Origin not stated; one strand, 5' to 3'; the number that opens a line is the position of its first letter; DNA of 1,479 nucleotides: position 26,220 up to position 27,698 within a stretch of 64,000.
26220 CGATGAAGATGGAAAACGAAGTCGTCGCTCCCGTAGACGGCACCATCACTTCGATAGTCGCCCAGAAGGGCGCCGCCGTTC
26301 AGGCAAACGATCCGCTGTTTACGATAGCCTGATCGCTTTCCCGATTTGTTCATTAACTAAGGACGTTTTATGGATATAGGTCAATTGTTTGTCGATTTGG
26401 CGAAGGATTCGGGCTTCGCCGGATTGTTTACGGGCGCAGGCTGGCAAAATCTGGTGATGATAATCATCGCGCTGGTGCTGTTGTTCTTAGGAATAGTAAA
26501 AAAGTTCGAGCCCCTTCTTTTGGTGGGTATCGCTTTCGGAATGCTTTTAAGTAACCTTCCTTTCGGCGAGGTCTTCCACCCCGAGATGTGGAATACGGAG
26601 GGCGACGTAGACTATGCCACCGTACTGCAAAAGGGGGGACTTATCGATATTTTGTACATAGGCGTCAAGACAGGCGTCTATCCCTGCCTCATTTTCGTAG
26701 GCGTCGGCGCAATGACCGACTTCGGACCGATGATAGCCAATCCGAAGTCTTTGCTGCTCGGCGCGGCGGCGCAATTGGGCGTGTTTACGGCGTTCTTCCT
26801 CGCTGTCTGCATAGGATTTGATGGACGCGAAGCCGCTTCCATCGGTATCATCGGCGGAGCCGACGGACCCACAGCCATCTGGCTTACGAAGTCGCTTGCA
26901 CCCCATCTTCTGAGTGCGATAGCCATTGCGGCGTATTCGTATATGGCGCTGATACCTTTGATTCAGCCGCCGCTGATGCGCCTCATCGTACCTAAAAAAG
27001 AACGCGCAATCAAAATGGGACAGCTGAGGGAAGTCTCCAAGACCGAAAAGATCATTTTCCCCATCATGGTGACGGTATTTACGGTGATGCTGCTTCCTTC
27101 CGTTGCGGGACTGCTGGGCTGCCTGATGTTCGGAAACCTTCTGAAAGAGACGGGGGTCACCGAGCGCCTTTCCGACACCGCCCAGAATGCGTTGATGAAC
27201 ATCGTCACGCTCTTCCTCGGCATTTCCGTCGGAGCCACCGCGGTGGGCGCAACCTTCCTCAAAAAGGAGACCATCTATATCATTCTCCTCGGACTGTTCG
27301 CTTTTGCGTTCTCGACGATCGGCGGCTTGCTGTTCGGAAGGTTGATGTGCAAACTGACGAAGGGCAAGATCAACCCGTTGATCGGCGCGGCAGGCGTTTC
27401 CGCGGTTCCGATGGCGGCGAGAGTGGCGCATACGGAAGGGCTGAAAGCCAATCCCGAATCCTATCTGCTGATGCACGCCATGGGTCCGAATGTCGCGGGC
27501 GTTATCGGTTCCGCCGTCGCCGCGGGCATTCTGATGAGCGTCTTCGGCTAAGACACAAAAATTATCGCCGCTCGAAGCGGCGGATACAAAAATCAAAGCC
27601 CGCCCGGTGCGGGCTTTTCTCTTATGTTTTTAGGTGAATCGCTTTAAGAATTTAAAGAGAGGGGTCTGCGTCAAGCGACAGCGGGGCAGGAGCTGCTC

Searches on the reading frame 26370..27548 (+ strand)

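Call 40: search_protein_families(library=pfam, proteins=[window:26370-27548:+], max_evalue=0.00001)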
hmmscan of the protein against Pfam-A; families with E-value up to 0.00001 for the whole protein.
window:26370-27548:+ (393 aa): 1 family
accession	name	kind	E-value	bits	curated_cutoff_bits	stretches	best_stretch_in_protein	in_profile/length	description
PF03977.18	OAD_beta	-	6.6e-155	515.8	31.6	1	26-392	1-349/349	Na+-transporting oxaloacetate decarboxylase beta subunit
